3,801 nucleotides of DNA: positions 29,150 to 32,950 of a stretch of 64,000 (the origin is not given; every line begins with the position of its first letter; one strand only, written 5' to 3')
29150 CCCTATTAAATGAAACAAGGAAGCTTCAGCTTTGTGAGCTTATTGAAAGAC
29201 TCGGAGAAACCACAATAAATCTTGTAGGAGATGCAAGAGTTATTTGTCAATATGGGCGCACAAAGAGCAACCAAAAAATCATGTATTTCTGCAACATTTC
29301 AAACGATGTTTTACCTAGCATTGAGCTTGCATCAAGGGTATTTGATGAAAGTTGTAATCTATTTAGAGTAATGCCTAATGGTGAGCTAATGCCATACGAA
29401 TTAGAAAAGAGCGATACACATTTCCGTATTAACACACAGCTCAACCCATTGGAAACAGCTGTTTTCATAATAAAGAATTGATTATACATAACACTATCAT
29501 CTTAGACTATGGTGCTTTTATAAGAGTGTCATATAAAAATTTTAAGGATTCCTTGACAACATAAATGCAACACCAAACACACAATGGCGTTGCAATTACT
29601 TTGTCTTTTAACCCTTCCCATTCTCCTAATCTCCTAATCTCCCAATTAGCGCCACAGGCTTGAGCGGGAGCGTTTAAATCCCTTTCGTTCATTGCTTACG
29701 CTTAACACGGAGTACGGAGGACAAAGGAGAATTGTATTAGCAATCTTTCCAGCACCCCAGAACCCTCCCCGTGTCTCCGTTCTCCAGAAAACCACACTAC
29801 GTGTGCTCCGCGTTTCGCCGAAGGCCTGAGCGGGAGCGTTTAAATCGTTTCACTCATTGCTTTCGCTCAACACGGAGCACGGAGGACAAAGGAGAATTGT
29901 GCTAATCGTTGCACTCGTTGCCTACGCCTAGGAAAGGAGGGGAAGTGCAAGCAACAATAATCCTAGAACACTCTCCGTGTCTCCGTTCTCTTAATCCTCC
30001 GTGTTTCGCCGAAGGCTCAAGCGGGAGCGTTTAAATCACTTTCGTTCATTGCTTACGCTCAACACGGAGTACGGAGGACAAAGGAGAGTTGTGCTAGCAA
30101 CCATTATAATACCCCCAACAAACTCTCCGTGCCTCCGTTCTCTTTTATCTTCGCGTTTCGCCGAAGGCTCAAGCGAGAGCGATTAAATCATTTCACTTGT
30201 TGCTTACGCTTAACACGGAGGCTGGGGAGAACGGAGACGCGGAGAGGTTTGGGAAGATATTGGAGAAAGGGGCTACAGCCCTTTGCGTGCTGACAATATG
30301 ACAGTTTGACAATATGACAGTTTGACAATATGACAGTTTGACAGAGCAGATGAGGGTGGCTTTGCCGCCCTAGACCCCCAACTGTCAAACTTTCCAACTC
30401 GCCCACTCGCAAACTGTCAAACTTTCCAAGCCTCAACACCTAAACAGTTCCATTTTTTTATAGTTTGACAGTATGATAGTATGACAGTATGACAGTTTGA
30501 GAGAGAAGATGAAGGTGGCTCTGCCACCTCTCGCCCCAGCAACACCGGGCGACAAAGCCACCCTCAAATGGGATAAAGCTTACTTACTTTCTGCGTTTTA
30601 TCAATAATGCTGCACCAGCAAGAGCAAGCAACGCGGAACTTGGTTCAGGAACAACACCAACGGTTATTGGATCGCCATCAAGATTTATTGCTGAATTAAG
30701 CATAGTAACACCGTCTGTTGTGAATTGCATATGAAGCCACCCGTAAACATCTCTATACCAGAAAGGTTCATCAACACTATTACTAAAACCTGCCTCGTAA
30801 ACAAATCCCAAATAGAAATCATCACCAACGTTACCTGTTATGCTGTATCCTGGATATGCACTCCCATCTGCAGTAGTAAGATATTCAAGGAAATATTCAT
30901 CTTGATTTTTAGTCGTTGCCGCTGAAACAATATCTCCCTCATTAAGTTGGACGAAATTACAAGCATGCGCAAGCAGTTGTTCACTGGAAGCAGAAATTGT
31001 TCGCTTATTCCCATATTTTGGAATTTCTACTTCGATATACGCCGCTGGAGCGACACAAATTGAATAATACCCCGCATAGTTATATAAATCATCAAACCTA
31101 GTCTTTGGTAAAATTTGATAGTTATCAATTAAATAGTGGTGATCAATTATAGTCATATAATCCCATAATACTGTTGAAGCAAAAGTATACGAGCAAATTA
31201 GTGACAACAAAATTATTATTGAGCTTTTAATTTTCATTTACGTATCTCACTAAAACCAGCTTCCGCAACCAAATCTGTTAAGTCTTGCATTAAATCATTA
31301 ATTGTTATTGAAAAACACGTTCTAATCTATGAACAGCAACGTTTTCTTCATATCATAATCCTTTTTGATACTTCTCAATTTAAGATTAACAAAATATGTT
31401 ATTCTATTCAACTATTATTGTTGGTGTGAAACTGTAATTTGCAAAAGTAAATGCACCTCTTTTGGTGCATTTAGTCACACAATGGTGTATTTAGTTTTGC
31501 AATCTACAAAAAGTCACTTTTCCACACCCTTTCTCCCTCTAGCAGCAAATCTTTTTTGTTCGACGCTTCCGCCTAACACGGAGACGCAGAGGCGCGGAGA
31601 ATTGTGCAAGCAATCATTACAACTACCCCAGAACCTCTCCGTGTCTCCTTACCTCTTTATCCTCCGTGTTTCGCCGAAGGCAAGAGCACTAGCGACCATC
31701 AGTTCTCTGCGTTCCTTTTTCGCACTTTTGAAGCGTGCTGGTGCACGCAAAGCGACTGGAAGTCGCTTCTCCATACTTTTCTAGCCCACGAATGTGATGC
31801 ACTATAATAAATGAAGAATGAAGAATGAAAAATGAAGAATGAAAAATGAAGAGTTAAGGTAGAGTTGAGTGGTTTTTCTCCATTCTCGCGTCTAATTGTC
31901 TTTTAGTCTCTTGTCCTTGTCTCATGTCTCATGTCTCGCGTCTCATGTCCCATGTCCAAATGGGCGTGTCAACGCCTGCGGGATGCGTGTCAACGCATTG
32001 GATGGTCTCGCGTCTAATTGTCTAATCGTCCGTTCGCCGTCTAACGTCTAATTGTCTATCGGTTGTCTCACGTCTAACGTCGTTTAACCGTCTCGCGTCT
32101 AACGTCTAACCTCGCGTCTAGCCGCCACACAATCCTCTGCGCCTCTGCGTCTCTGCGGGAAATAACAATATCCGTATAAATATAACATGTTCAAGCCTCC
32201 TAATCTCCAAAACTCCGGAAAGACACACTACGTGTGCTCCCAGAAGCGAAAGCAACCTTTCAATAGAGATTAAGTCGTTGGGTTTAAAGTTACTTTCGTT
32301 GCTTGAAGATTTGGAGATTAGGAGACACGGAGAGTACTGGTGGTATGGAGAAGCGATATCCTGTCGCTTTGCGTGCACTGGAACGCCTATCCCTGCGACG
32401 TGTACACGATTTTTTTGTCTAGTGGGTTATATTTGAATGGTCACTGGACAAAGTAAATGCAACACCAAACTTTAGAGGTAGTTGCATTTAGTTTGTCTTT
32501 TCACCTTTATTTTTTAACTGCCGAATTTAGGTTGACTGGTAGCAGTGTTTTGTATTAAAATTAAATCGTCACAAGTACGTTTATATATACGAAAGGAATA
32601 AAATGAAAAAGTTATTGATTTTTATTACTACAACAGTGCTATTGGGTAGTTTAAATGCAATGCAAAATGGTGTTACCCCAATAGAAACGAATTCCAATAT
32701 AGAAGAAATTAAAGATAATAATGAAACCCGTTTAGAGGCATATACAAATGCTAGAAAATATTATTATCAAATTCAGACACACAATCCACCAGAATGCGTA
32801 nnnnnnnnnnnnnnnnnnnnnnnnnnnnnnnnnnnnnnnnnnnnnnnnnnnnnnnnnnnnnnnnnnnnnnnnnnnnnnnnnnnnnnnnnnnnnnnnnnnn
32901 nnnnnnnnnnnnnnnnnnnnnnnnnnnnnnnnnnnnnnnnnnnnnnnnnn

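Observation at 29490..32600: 3.1-kb repeat-saturated region enclosing a single PEP-CTERM gene, bracketed by direct family E repeats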

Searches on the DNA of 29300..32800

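Call 48: search_rna_families(source=window, start=29300, end=32800, threshold=evalue, max_evalue=1)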
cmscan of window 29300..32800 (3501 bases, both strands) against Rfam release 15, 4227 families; matches with E-value up to 1: 3.
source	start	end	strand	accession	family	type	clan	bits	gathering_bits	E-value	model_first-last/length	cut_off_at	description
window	30121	30247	+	RF03654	MIR4239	Gene; miRNA;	-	36.1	100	4.8e-05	1-120/120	no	MIR4239 microRNA precursor family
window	30104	30260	+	RF01043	MIR1023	Gene; miRNA;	-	22.3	90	0.13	1-165/165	no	MIR1023 microRNA precursor family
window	29561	29600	-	RF00464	mir-92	Gene; miRNA;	CL00137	19.8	47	0.16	19-61/80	no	mir-92 microRNA precursor family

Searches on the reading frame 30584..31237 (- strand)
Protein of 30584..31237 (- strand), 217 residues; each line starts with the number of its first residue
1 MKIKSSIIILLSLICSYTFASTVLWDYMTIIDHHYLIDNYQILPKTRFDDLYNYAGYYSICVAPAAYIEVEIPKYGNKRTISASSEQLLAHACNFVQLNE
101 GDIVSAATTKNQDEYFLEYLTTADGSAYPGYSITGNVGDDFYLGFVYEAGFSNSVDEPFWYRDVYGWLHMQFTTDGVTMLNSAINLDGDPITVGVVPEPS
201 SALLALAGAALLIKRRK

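Call 10: search_protein_families(library=pfam, proteins=[window:30584-31237:-], max_evalue=0.01)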
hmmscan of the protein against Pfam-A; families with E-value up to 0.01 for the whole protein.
window:30584-31237:- (217 aa): 1 family
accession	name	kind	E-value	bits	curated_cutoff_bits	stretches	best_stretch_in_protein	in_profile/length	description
PF07589.16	PEP-CTERM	-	0.00071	20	20.7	1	196-212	2-17/24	PEP-CTERM motif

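Call 11: search_protein_families(library=ncbifam, proteins=[window:30584-31237:-], max_evalue=0.01)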
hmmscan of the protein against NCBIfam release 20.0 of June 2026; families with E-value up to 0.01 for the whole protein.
window:30584-31237:- (217 aa): 2 families
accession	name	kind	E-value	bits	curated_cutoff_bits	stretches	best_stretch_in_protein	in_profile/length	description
NF038129.1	PEP_NF038129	equivalog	0.00056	19.8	65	1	177-213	154-188/194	NF038129 family PEP-CTERM protein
NF038120.1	PEP_CTERM_QFxxD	subfamily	0.006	16.5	80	0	189-217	186-214/215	NF038120 family PEP-CTERM protein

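Call 13: find_encoding_contigs(protein=window:30584-31237:-, flank=10000, max_places=10)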
Protein window:30584-31237:- (217 aa): no gene with exactly this product is on record in the collection.

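Call 21: find_homologous_proteins(query=window:30584-31237:-, max_evalue=0.001)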
Query window:30584-31237:- (217 aa): 10 proteins with E <= 0.001 among 746 candidates.
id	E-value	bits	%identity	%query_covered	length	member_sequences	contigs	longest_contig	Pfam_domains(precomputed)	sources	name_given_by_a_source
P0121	4.7e-135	466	96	100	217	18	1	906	-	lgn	-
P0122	1.4e-121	422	89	94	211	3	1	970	-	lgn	-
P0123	5.9e-116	404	86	94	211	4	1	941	-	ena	-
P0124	9.2e-19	86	33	99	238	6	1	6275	PF07589.17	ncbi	-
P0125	7.2e-18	83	32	99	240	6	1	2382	-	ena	-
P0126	1.7e-16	79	31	95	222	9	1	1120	-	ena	-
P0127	8.8e-15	73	37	63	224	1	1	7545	-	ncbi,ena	-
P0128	8.7e-13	66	28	96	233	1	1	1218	-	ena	-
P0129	6.0e-10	57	33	99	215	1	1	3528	-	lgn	-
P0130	2.7e-7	48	28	99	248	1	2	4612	-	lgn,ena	-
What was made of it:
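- On PEP-CTERM protein: Pfam PF07589 scores 20.0 bits against a cut-off of 20.7 (call 10), and a homologue is pre-annotated PF07589 (call 21).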

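Call 22: find_encoding_contigs(protein=P0121, flank=10000, max_places=10)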
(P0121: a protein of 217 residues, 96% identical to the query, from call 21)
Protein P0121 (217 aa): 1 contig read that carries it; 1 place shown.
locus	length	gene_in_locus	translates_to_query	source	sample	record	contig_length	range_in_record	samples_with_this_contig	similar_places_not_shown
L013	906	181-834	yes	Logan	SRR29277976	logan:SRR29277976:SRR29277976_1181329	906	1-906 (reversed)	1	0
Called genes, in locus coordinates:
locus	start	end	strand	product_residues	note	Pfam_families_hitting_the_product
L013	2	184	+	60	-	?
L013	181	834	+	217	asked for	-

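Call 23: find_encoding_contigs(protein=P0122, flank=10000, max_places=10)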
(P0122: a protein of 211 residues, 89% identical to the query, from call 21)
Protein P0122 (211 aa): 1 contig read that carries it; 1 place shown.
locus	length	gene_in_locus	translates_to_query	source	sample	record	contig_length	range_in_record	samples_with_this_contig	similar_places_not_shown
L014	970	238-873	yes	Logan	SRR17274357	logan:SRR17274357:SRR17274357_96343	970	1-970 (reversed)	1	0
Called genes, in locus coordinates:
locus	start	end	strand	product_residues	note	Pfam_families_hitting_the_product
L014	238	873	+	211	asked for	-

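Call 24: find_encoding_contigs(protein=P0123, flank=10000, max_places=10)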
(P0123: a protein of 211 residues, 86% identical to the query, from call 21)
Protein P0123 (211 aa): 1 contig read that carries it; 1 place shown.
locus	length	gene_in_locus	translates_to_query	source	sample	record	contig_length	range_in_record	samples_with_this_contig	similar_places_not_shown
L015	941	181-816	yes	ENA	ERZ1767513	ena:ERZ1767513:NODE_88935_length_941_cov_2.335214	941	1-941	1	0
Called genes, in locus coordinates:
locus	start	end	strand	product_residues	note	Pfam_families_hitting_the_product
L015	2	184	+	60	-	?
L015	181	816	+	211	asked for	-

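Call 34: find_related_loci(query=window:30584-31237:-, collection=metagenome_contigs, flank=6000)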
Query window:30584-31237:- (217 aa) in metagenome_contigs; peptide patterns used: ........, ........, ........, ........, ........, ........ (x = any residue, [..] = any of these).
75 stretches matched a pattern, but none encodes a relative of the query by tblastn (E <= 1e-3).
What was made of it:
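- Tried and rejected: The JGI metagenome scan with the PEP-CTERM protein found nothing (call 34).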

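Call 70: predict_structure(alignment_id=A7)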
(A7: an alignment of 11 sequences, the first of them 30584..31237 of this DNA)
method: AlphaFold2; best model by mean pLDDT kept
length: 217 residues; sequences in the alignment: 11
mean_pLDDT: 71.8   pTM: 0.69
mean pLDDT of the five models: 71.8, 70.5, 67.8, 64.3, 55.3
residues with pLDDT >= 90: 18; 70-90: 104; 50-70: 65; < 50: 30
segments of 3 or more residues with pLDDT < 50: 1-3, 12-19, 121-127, 198-203, 214-217
pLDDT, mean of each block of 10 residues (from residue 1): 55 45 78 61 66 71 73 86 65 81 85 67 48 89 87 84 89 89 88 66 50 51
secondary structure, 60 per line:
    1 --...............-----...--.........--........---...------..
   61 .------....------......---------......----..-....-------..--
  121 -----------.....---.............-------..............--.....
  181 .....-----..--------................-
elements in order: H3-17 E23-25 E28-36 E39-46 E50-52 E59-61 E68-71 E78-83 E93-98 H106-109 E132-136 E140-152 E160-173 E176-185 H201-216

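Call 73: fold_search(model_id=the predicted structure, library=pdb)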
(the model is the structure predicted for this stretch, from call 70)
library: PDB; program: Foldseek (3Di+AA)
matches with E <= 10: 560; with E <= 0.001: 0
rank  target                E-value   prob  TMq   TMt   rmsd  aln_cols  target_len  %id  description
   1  5yqq_A                1.7e-01  0.15  0.13  0.17  18.5       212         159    5  Crystal structure of a domain-swapped dimer of the second StARkin domain of Lam2 (released 2018-01-31)
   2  3ew1_A                1.8e-01  0.14  0.18  0.26  17.9       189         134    8  Crystal structure of rhizavidin (released 2008-12-23)
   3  2wlh                  1.8e-01  0.08  0.14  0.12  18.0       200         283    9  POTASSIUM CHANNEL FROM MAGNETOSPIRILLUM MAGNETOTACTICUM (released 2010-06-09)
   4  9mkc_A                1.9e-01  0.14  0.18  0.13  16.9       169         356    9  Crystal structure of MALT1 in complex with an allosteric inhibitor (released 2025-10-29)
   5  2wln_A                1.9e-01  0.08  0.14  0.12  18.1       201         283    9  POTASSIUM CHANNEL FROM MAGNETOSPIRILLUM MAGNETOTACTICUM (released 2010-06-09)
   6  7l7b_B                1.9e-01  0.06  0.13  0.13  21.3       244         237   10  Clostridioides difficile RNAP with fidaxomicin (released 2022-02-02)
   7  8an6_C                2.0e-01  0.05  0.11  0.16  16.0       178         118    7  The Crystal structure of wt apo agroavidin - biotin complex (released 2023-04-12)
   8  3ew2_F                2.5e-01  0.13  0.16  0.26  17.3       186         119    9  Crystal structure of rhizavidin-biotin complex (released 2008-12-23)
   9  3but                  2.5e-01  0.10  0.18  0.26  17.3       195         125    4  Crystal structure of protein Af_0446 from Archaeoglobus fulgidus (released 2008-01-15)
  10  3h4z_B                2.5e-01  0.09  0.14  0.07  17.4       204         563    7  Crystal Structure of an MBP-Der p 7 fusion protein (released 2010-03-31)
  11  8ass_D                2.5e-01  0.05  0.12  0.18  17.7       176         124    8  The Crystal structure of F46Y mutant of the agroavidin-biotin complex (released 2023-04-12)
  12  9dpz                  2.5e-01  0.05  0.11  0.06  12.3       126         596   11  Potent inhibition of the protein arginine deiminases (PAD1-4) by targeting a Ca2+ dependent allosteric binding site (released 2025-05-28)
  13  9nh1_A                2.5e-01  0.04  0.12  0.11  21.8       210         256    7  In situ cryo-EM structure of porin I of the Legionella Dot/Icm T4SS machine (released 2025-09-17)
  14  4jnj_A                2.6e-01  0.13  0.16  0.26  16.0       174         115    7  Structure based engineering of streptavidin monomer with a reduced biotin dissociation rate (released 2013-05-29)
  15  1w8z_B                2.7e-01  0.03  0.10  0.13  15.9       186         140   14  CBM29-2 mutant K85A: Probing the Mechanism of Ligand Recognition by Family 29 Carbohydrate Binding Modules (released 2005-03-22)
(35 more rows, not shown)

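Call 76: find_related_loci(query=window:30584-31237:-, collection=viral_contigs, flank=5000)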
Query window:30584-31237:- (217 aa) in viral_contigs; peptide patterns used: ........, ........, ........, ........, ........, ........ (x = any residue, [..] = any of these).
8 stretches matched a pattern, but none encodes a relative of the query by tblastn (E <= 1e-3).
